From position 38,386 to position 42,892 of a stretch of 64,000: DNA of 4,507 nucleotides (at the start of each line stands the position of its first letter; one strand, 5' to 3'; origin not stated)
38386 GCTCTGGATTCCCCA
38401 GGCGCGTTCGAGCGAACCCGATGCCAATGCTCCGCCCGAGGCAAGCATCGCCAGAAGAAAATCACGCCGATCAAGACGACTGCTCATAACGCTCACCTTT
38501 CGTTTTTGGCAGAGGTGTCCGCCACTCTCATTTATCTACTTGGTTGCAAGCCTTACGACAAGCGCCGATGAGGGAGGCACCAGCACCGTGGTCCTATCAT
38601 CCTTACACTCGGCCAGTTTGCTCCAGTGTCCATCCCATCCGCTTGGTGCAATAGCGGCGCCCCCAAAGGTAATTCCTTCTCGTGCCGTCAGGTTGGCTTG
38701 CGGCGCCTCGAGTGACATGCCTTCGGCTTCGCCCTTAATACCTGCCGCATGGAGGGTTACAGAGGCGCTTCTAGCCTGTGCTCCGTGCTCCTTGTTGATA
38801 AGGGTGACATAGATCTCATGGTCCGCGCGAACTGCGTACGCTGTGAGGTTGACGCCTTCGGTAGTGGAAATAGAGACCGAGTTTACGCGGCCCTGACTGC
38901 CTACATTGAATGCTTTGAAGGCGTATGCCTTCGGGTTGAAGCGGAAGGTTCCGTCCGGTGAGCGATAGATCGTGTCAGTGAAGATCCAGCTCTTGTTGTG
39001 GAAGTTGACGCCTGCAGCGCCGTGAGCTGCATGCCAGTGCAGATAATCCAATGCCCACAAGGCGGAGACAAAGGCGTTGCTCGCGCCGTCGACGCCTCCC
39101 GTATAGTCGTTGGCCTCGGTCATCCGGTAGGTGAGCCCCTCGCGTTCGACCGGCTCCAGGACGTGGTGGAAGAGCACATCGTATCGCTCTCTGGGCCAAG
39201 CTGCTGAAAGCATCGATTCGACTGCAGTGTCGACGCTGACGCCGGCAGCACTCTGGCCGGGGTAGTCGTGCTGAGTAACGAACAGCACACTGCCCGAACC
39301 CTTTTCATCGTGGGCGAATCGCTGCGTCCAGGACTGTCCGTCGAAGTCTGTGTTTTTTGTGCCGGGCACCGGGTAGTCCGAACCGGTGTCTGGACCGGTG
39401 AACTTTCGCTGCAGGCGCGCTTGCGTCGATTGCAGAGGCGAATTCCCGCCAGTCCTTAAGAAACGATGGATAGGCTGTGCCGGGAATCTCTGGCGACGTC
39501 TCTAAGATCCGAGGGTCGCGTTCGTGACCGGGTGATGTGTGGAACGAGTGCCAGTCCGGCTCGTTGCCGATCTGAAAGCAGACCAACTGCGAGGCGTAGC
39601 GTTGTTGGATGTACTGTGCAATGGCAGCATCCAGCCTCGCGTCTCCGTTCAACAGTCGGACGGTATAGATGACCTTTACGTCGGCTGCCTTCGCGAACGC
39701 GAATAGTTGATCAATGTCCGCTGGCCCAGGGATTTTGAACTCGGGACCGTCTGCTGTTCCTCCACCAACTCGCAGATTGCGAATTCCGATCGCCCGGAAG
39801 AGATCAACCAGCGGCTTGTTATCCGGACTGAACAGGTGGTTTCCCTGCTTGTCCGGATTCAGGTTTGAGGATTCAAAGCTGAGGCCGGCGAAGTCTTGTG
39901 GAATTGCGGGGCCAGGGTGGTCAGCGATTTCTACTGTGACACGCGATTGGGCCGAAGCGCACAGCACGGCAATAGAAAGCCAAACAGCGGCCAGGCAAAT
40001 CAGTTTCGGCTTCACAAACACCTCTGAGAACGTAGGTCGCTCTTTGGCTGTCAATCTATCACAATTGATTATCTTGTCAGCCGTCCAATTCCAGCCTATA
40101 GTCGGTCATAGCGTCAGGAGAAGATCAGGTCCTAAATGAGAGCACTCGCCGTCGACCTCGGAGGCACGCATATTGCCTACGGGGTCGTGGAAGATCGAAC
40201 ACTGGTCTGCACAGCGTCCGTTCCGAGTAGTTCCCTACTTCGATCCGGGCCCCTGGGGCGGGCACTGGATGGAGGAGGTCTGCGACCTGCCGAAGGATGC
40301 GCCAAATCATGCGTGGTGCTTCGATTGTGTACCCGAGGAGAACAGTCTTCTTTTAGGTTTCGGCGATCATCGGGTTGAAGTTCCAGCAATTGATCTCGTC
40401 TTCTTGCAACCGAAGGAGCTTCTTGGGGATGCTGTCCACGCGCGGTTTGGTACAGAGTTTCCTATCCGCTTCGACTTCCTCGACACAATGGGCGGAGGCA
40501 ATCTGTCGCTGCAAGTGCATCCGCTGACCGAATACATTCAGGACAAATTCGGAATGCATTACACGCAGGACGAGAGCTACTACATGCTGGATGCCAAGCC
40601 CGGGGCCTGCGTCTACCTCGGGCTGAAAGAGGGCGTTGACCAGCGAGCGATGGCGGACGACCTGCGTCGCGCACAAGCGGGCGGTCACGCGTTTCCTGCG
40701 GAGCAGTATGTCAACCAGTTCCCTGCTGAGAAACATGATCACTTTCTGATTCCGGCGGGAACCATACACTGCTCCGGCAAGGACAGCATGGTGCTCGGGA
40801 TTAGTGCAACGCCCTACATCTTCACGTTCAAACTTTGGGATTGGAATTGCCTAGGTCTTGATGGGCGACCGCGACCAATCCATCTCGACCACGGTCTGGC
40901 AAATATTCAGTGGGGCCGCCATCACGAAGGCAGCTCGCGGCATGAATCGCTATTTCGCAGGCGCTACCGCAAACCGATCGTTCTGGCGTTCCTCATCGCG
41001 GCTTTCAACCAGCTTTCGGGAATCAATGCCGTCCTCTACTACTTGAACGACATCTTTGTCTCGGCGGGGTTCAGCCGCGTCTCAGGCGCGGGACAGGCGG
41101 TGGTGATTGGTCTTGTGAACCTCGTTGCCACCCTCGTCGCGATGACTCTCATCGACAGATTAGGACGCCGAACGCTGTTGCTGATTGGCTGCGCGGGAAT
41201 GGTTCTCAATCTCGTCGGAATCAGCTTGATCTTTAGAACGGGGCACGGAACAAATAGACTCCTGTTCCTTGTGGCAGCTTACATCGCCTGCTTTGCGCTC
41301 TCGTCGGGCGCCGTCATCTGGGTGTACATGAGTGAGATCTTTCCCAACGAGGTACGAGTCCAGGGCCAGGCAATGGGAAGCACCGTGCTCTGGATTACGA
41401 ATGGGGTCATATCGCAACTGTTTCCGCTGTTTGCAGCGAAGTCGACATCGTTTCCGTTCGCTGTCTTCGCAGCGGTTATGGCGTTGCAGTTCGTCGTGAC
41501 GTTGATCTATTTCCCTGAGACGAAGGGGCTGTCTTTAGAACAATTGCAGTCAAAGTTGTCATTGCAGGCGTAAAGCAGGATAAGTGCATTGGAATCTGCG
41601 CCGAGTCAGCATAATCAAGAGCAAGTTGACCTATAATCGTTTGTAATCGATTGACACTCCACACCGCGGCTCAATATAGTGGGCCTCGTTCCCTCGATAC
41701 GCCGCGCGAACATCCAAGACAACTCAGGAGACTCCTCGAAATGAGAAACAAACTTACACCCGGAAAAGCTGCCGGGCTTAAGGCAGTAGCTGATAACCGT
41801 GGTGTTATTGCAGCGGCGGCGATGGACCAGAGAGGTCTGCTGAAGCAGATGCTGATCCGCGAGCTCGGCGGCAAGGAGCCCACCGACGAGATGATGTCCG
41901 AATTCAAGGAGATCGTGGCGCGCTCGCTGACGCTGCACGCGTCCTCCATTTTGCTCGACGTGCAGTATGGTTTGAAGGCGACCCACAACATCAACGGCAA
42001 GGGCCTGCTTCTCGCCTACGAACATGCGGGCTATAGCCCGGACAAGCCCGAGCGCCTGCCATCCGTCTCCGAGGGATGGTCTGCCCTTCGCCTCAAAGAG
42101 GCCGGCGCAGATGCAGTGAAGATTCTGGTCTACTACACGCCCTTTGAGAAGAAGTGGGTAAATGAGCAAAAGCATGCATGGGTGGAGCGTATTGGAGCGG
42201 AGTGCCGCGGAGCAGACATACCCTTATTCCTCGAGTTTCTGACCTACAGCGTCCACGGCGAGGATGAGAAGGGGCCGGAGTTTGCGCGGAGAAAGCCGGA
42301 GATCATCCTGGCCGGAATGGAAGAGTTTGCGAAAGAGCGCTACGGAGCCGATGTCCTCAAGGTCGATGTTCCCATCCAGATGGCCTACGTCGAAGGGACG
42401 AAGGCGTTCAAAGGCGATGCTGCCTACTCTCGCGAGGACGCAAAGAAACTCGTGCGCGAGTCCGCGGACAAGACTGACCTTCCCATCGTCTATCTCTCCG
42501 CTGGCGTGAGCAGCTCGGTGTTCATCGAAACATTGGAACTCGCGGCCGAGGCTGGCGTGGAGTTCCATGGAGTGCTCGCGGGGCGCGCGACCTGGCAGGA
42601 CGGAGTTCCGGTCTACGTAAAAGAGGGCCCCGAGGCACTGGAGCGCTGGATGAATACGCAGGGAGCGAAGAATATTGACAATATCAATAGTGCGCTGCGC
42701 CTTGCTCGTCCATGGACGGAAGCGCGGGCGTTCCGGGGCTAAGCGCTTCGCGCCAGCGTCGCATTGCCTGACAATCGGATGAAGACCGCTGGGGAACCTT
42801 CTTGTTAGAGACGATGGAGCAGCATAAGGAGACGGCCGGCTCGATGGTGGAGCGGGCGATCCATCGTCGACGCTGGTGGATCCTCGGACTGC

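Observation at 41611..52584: Candidate sulfoquinovose (sulfo-EMP-like) catabolic island ending in a SuyAB/ComC-type desulfonation module, built from non-canonical enzyme families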

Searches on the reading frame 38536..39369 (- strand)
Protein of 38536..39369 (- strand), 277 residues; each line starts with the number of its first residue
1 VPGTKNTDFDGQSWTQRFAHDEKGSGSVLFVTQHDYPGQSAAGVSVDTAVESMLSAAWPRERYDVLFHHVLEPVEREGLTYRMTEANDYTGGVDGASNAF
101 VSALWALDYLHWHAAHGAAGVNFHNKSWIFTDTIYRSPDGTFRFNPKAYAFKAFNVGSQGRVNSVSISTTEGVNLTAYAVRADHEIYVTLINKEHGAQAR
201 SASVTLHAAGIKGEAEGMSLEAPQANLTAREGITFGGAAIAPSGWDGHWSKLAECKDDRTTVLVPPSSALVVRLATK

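Call 8: search_protein_families(library=pfam, proteins=[window:38536-39369:-])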
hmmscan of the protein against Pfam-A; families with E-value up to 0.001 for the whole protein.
window:38536-39369:- (277 aa): 1 family
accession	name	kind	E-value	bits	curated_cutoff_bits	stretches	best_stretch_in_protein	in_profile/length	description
PF16862.10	Glyco_hydro_79C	-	2.3e-06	28.8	27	1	177-271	1-103/103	Glycosyl hydrolase family 79 C-terminal beta domain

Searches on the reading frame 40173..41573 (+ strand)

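Call 8: search_protein_families(library=pfam, proteins=[window:40173-41573:+])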
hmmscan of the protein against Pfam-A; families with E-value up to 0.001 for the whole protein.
window:40173-41573:+ (466 aa): 2 families
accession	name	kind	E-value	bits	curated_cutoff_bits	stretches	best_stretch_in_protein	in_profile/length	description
PF00083.30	Sugar_tr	-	7.1e-50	170.6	22.3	1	256-460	241-450/452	Sugar (and other) transporter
PF12832.13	MFS_1_like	-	1.1e-05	25.1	25.2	1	255-412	199-352/373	MFS_1 like family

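Call 43: search_protein_families(library=ncbifam, proteins=[window:40173-41573:+], max_evalue=1e-8)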
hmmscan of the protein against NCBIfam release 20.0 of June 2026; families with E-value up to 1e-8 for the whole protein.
window:40173-41573:+ (466 aa): 4 families
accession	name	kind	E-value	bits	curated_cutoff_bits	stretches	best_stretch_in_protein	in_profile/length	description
TIGR00879.1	SP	subfamily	3.2e-50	171.1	237.8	1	257-457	299-509/510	sugar porter family MFS transporter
NF007484.0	PRK10077.1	equivalog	6.5e-39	134.1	608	1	269-460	272-470/480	D-xylose transporter XylE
NF052357.1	GlucTporGlcPStph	equivalog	8.3e-34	117.2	750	1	264-462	235-437/445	glucose transporter GlcP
TIGR00898.1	2A0119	subfamily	1.6e-11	43.7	550.75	1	309-457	361-505/506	cation transport protein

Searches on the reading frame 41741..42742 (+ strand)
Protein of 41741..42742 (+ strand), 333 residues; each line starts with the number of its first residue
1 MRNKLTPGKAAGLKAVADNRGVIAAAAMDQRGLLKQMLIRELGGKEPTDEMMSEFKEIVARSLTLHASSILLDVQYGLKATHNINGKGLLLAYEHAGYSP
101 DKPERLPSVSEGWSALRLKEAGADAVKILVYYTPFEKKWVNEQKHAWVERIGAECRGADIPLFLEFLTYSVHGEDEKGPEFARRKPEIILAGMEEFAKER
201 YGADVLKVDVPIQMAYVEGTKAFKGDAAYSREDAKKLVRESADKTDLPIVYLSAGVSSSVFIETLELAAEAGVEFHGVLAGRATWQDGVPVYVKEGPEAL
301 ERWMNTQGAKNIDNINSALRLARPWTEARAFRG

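Call 3: search_protein_families(library=pfam, proteins=[window:41741-42742:+])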
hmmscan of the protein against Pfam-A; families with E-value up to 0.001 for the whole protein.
window:41741-42742:+ (333 aa): 2 families
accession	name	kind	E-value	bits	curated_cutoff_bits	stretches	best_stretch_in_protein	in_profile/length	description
PF01791.15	DeoC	-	1.3e-34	120.3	23.8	1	24-286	2-228/229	DeoC/LacD family aldolase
PF09863.15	DUF2090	-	0.00021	21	27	1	25-171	39-187/310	Uncharacterized protein conserved in bacteria (DUF2090)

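Call 4: search_protein_families(library=ncbifam, proteins=[window:41741-42742:+])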
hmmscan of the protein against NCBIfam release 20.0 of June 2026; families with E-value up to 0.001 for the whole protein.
window:41741-42742:+ (333 aa): 4 families
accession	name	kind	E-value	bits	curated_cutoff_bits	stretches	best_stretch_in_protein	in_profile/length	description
NF009498.0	PRK12858.1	subfamily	1e-121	406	184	1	4-330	3-328/342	tagatose 1,6-diphosphate aldolase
NF009065.0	PRK12399.1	subfamily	5.2e-111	370.8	458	1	5-327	3-324/326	tagatose 1,6-diphosphate aldolase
NF003180.0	PRK04161.1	subfamily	3.8e-109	364.8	519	1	4-327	3-325/330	tagatose 1,6-diphosphate aldolase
TIGR01232.1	lacD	equivalog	9.3e-92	307.7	432.2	1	8-327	5-323/325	tagatose-bisphosphate aldolase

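Call 9: search_solved_structures(query=window:41741-42742:+, max_evalue=0.00001, show_alignments=2)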
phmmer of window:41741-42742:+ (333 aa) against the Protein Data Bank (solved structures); distinct sequences matched with E-value up to 0.00001: 13.
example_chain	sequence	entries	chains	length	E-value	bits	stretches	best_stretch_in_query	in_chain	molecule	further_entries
5f2l_A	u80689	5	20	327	1.1e-91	310.7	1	6-327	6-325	Tagatose 1,6-diphosphate aldolase 2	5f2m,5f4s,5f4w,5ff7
3mhf_A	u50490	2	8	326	1.3e-91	310.4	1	19-327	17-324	Tagatose 1,6-diphosphate aldolase 2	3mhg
3jrk_A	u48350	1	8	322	2.2e-91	309.6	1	20-327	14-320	Tagatose 1,6-diphosphate aldolase 2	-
5f2g_A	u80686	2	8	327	2.7e-91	309.4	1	6-327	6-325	Tagatose 1,6-diphosphate aldolase 2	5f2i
3iv3_A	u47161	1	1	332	1.1e-88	300.8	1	13-328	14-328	Tagatose 1,6-diphosphate aldolase 2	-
3myp_A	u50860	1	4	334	1.4e-84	287.3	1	9-327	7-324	Tagatose 1,6-diphosphate aldolase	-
3kao_A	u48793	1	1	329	1.6e-84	287.1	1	9-326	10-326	Tagatose 1,6-diphosphate aldolase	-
3myo_A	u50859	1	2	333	1.1e-82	281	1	13-327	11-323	Tagatose 1,6-diphosphate aldolase 1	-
5hjl_A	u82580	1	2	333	2.7e-82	279.8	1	10-327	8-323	Tagatose 1,6-diphosphate aldolase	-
8tnf_A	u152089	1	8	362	3.6e-32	115.1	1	7-326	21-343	DUF2090 domain-containing protein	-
1to3_A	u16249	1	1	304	8.7e-10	41.5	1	16-288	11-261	Putative aldolase yihT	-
7ag7_A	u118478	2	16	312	9.2e-10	41.4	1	16-288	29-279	Sulfofructosephosphate aldolase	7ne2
7ag1_Z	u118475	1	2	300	1.5e-09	40.7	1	20-288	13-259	Sulfofructosephosphate aldolase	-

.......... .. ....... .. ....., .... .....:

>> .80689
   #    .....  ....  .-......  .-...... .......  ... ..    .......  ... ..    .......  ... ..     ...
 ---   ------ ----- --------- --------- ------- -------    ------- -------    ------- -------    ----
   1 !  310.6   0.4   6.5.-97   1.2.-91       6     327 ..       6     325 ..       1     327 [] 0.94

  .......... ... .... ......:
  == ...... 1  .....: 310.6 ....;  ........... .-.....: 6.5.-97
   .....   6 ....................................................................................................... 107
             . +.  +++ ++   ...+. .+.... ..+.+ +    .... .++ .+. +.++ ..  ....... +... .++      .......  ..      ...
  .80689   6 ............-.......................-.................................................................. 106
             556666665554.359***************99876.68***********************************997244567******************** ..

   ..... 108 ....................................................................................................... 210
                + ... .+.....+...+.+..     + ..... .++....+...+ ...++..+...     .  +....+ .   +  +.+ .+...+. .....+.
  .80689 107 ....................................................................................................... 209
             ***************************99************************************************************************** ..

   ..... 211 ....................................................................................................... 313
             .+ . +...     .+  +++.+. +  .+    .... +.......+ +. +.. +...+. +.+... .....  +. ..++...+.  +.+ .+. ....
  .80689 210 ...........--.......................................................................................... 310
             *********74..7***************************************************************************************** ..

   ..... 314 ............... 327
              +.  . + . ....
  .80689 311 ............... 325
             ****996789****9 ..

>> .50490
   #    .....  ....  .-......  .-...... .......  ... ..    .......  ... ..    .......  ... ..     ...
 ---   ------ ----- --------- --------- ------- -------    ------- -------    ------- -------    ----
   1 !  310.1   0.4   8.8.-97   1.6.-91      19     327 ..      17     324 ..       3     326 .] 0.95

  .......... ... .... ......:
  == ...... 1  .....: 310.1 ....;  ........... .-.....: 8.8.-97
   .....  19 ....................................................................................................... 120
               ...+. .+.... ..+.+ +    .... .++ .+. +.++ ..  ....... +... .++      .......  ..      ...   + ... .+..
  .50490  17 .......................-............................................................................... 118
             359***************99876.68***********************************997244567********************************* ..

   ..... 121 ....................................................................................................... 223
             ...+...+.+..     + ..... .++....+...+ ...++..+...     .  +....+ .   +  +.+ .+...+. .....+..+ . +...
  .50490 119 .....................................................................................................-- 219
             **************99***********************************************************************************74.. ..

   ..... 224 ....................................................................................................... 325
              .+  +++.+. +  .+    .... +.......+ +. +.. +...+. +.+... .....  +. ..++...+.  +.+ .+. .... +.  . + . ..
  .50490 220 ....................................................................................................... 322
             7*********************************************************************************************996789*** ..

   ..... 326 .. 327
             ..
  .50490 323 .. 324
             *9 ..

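Call 73: search_dna_similar(query=window:41741-42742:+, collection=plasmids, mode=protein, max_rows=25)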
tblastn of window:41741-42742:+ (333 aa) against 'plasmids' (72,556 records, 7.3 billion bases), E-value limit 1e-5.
Records with a match: 457; places in all: 550; records where one place covers at least 80% of the query: 441.
Best place of each record, by identity: <60% 457.
By first word of the organism name: Enterococcus 268; Lactococcus 99; Rhizobium 22; Cereibacter 9; Loigolactobacillus 7; Escherichia 5; Latilactobacillus 5; Bacillus 4; Shinella 4; Sinorhizobium 4; and 22 more.
By predicted mobility (MOB-suite, as given by PLSDB): conjugative 174; non-mobilizable 158; mobilizable 125.
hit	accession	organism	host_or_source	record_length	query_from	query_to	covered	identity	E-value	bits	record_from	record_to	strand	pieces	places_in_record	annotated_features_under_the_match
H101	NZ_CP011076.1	Brevibacillus laterosporus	Oryza sativa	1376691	2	325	97%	48.9%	3e-89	299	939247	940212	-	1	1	none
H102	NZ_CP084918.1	Carnobacterium viridans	Bos taurus,brain tissue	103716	5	320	95%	48.9%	2e-93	310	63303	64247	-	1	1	lacD: tagatose-bisphosphate aldolase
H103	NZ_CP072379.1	Leptotrichia sp. oral taxon 221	Homo sapiens,whole organism,human oral ...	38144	4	327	97%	47.2%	2e-87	293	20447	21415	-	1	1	lacD: tagatose-bisphosphate aldolase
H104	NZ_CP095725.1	Listeria innocua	Homo sapiens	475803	4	325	97%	46.9%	2e-87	293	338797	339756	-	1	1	tagatose-bisphosphate aldolase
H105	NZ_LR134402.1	Listeria monocytogenes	Homo sapiens,Vein blood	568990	4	325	97%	46.9%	3e-87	293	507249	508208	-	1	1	tagatose-bisphosphate aldolase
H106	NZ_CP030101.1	Listeria monocytogenes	Environment,water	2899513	4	325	97%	46.9%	7e-87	292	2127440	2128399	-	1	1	none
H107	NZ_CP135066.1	Streptococcus suis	Homo sapiens,ascitic fluid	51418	4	327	97%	46.6%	1e-82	280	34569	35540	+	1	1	lacD: tagatose-bisphosphate aldolase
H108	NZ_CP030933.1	Enterococcus gilvus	cow,milk,milk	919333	13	330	95%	47.5%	2e-86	291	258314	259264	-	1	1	lacD: tagatose-bisphosphate aldolase | lacC: tagatose-6-phosphate kinase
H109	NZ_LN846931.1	Carnobacterium maltaromaticum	-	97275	6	327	97%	46.6%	3e-84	284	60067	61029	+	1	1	lacD: tagatose-bisphosphate aldolase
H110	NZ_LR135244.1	Enterococcus faecium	-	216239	13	320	92%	48.7%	2e-86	290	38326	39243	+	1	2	lacD: tagatose-bisphosphate aldolase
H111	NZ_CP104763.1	Enterococcus raffinosus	-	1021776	13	320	92%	48.5%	3e-87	293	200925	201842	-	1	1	record has no annotation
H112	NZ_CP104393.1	Enterococcus raffinosus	fermented food (Meju)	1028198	13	320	92%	48.5%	3e-87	293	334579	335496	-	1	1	record has no annotation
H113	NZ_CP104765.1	Enterococcus raffinosus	Homo sapiens,urine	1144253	13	320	92%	48.5%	3e-87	293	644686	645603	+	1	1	record has no annotation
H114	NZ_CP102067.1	Enterococcus faecalis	Pig,single cell,Rectal swab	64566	13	320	92%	48.5%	4e-84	284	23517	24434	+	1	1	lacD: tagatose-bisphosphate aldolase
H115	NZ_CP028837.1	Enterococcus faecalis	dairy cattle,cell culture,milk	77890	13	320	92%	48.5%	4e-84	284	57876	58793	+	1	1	lacD: tagatose-bisphosphate aldolase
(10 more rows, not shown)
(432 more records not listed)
